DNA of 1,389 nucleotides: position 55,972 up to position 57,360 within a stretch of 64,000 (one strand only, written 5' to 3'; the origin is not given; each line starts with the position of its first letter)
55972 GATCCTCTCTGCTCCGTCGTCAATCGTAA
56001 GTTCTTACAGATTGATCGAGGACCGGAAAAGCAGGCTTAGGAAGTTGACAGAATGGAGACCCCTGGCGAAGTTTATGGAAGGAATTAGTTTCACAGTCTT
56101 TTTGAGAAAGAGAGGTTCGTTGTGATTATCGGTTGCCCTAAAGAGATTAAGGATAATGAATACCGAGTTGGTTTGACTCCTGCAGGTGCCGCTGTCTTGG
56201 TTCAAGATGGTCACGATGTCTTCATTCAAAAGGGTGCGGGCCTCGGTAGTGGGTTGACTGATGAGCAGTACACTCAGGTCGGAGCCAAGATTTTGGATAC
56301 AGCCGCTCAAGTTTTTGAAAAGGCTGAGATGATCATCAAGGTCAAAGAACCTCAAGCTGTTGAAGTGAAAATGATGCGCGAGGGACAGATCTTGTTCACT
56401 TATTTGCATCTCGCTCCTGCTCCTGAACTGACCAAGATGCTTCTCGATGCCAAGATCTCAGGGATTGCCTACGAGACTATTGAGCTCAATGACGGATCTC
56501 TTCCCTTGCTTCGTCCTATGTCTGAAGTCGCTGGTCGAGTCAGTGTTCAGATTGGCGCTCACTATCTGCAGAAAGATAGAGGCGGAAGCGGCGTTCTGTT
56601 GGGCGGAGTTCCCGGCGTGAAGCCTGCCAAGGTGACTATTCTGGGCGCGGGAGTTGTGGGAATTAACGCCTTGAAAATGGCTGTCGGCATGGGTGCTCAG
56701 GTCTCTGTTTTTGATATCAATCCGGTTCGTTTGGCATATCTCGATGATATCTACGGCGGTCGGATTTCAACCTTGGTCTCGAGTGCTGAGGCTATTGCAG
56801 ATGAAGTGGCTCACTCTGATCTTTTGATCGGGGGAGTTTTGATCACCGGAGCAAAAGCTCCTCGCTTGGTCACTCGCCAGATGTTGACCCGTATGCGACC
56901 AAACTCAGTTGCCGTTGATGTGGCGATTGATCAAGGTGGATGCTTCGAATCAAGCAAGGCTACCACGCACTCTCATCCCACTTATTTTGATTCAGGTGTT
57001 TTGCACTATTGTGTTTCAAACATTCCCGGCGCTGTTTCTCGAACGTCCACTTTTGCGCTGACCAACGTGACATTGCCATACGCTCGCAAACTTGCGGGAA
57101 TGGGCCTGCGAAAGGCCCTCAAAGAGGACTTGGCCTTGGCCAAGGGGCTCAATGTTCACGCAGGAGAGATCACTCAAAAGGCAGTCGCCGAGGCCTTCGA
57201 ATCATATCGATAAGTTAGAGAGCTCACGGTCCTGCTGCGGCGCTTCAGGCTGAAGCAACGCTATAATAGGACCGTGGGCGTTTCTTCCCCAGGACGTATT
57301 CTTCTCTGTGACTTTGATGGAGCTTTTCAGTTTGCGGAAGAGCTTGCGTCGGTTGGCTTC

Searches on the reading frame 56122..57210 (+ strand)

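Call 18: search_protein_families(library=pfam, proteins=[window:56122-57210:+], max_evalue=0.001)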
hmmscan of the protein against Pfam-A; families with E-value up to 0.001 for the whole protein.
window:56122-57210:+ (363 aa): 2 families
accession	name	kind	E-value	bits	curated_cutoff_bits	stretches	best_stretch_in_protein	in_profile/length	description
PF01262.27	AlaDh_PNT_C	-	3.6e-85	285.2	23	1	141-353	1-214/214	Alanine dehydrogenase/PNT, C-terminal domain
PF05222.21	AlaDh_PNT_N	-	1.8e-49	167.9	30.4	1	4-137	1-136/136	Alanine dehydrogenase/PNT, N-terminal domain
